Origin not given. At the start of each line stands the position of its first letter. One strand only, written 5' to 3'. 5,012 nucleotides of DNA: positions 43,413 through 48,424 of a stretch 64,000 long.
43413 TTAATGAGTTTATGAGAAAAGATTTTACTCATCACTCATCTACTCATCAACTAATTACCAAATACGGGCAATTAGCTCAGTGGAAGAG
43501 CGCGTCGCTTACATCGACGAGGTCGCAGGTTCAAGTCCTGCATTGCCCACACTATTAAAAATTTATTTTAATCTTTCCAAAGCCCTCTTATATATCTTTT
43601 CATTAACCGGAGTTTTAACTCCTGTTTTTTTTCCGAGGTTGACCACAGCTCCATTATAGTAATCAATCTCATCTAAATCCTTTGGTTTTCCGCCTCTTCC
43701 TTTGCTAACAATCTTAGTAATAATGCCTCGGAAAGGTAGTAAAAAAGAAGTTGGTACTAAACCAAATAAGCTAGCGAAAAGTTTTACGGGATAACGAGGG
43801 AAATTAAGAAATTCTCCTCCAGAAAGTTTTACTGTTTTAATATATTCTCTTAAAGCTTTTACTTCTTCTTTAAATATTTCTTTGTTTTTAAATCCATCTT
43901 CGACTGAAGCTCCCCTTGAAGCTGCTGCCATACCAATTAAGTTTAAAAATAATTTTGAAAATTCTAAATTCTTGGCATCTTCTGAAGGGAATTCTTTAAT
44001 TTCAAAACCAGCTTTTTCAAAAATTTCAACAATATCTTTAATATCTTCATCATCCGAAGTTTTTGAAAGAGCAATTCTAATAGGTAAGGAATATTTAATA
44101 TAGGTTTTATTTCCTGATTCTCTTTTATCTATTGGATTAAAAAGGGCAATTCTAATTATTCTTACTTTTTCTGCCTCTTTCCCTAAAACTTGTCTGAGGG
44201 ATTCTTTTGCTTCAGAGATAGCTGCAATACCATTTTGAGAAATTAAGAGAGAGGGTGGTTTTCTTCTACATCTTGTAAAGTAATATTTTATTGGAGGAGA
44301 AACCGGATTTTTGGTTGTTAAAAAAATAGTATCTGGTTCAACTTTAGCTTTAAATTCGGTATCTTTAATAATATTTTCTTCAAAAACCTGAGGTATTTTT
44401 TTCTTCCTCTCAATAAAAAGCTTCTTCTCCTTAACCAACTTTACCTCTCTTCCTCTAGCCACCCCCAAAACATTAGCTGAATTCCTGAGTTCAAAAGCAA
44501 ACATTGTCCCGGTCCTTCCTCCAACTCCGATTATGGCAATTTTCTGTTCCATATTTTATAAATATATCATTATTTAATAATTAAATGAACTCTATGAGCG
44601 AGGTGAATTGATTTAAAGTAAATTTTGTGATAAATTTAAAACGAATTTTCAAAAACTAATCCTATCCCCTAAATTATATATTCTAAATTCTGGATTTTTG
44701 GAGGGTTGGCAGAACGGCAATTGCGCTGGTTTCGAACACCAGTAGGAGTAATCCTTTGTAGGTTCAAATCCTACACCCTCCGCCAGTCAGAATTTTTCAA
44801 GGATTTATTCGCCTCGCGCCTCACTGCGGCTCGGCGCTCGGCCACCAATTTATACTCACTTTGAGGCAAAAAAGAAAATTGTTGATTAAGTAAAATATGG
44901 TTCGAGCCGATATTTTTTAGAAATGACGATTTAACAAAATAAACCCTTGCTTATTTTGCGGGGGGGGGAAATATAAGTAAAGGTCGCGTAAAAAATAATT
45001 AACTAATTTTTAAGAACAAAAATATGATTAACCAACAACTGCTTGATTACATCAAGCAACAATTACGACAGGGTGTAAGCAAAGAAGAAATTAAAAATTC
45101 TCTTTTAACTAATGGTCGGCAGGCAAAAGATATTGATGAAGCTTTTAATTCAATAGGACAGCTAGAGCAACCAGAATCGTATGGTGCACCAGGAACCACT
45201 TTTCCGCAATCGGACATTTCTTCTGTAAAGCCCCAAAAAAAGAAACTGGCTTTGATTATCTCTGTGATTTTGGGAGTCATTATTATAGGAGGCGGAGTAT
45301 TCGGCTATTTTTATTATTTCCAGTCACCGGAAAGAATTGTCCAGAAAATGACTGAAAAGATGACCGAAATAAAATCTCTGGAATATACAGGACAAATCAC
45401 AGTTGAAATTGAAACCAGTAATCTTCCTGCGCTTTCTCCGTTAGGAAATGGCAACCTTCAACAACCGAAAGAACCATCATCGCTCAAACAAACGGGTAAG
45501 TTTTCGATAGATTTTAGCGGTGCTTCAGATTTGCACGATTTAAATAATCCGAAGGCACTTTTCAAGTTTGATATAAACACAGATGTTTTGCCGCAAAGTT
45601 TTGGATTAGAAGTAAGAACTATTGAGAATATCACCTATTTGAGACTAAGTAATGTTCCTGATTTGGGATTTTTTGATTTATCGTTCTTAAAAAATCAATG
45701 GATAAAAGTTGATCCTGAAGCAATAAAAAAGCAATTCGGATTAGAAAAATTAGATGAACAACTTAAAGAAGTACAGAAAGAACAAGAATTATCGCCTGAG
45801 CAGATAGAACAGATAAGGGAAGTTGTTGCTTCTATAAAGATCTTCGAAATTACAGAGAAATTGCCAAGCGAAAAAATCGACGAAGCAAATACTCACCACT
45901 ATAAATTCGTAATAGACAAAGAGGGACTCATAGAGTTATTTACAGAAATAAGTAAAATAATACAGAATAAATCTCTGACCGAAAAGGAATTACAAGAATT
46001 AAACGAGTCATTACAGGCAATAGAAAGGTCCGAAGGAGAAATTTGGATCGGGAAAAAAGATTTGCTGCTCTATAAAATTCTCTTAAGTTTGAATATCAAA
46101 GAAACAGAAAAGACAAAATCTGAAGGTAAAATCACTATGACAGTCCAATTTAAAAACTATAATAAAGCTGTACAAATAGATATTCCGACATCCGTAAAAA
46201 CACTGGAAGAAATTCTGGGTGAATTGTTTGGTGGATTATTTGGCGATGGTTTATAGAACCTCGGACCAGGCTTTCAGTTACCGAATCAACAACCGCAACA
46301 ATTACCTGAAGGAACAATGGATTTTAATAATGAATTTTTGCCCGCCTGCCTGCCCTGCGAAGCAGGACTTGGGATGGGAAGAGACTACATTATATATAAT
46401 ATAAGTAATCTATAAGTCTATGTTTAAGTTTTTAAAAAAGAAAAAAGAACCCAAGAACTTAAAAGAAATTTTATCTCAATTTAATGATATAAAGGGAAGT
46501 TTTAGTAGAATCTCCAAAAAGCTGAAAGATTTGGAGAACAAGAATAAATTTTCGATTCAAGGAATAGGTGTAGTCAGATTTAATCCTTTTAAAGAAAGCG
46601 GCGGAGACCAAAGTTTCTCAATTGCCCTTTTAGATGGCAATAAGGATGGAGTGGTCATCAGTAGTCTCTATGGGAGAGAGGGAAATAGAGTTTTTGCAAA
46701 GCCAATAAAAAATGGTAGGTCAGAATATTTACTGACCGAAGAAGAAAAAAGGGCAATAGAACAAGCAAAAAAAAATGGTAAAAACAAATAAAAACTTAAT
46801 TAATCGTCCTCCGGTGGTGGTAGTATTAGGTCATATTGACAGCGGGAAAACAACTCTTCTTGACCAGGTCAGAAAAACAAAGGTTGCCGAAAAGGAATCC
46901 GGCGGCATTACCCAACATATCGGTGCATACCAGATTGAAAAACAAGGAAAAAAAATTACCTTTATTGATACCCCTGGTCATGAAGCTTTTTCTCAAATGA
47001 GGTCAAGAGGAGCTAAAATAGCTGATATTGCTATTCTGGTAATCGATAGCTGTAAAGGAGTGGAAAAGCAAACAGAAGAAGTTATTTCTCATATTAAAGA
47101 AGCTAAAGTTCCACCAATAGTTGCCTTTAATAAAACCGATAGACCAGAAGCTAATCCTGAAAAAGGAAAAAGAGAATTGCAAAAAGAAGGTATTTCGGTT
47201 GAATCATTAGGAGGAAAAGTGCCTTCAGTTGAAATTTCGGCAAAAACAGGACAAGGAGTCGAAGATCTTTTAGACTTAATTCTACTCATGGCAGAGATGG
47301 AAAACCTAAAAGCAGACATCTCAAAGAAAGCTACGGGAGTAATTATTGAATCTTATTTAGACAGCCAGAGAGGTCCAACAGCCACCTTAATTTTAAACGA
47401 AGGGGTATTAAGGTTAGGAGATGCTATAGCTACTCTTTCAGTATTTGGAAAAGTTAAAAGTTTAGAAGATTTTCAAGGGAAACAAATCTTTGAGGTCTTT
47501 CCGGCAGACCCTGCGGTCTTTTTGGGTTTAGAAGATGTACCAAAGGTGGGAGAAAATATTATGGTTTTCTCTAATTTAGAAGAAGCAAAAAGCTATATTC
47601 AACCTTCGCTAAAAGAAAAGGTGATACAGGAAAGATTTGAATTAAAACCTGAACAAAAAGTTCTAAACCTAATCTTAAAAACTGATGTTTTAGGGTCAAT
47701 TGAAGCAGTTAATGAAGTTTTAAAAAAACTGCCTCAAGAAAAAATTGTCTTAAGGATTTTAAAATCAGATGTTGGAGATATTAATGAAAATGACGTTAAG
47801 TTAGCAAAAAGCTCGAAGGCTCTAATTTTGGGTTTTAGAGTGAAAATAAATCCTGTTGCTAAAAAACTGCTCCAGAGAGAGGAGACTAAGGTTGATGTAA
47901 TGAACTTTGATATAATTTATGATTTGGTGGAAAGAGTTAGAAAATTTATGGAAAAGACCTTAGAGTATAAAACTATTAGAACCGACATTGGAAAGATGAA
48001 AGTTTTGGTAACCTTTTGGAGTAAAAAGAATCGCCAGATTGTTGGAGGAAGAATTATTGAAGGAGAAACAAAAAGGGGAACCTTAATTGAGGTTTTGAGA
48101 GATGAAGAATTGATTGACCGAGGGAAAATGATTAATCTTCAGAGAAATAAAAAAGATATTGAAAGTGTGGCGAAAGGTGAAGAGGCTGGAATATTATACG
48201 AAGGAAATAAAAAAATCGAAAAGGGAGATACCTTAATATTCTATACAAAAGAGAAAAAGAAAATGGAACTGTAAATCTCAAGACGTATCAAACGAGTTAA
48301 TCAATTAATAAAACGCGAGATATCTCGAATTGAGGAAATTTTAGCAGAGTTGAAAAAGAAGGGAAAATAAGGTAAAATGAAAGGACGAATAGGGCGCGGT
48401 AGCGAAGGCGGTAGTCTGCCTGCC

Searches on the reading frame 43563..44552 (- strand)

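Call 78: search_protein_families(library=pfam, proteins=[window:43563-44552:-], max_evalue=0.0001)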
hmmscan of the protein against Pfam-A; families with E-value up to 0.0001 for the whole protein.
window:43563-44552:- (329 aa): 2 families
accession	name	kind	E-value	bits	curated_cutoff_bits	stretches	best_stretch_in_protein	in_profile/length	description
PF08546.17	ApbA_C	-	3.6e-06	27.8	22.7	1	295-322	92-119/125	Ketopantoate reductase PanE/ApbA C terminal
PF02558.23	ApbA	-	3.6e-06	27.1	22.2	1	5-120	1-116/150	Ketopantoate reductase PanE/ApbA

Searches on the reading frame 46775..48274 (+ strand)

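Call 78: search_protein_families(library=pfam, proteins=[window:46775-48274:+], max_evalue=0.0001)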
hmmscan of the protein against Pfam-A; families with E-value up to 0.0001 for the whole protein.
window:46775-48274:+ (499 aa): 10 families
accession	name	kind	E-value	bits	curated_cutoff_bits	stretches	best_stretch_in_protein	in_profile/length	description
PF00009.33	GTP_EFTU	-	3.2e-40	138.2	26.5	1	14-172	5-185/188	Elongation factor Tu GTP binding domain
PF11987.13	IF-2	-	1.7e-29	102.5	27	1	287-388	18-116/117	Translation-initiation factor 2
PF22042.2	EF-G_D2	-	2.9e-15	56.6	27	1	185-264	1-83/84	Elongation factor G domain 2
PF01926.29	MMR_HSR1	-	2.2e-14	53.9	21.9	1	15-120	2-113/113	50S ribosome-binding GTPase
PF00071.28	Ras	-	4.9e-10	39.7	21.6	1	15-169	2-156/162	Ras family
PF00025.27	Arf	-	6.7e-08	32.6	22.3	1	13-169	15-170/174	ADP-ribosylation factor family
PF08477.19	Roc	-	1.4e-07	32.2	27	1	15-122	2-119/119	Ras of Complex, Roc, domain of DAPkinase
PF02421.24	FeoB_N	-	2.2e-07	31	27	1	15-167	3-154/156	Ferrous iron transport protein B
PF09439.16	SRPRB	-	6.2e-07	29.4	25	1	12-137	3-136/178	Signal recognition particle receptor beta subunit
PF03144.31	GTP_EFTU_D2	-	7.4e-07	29.9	30.3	0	421-487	2-72/73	Elongation factor Tu domain 2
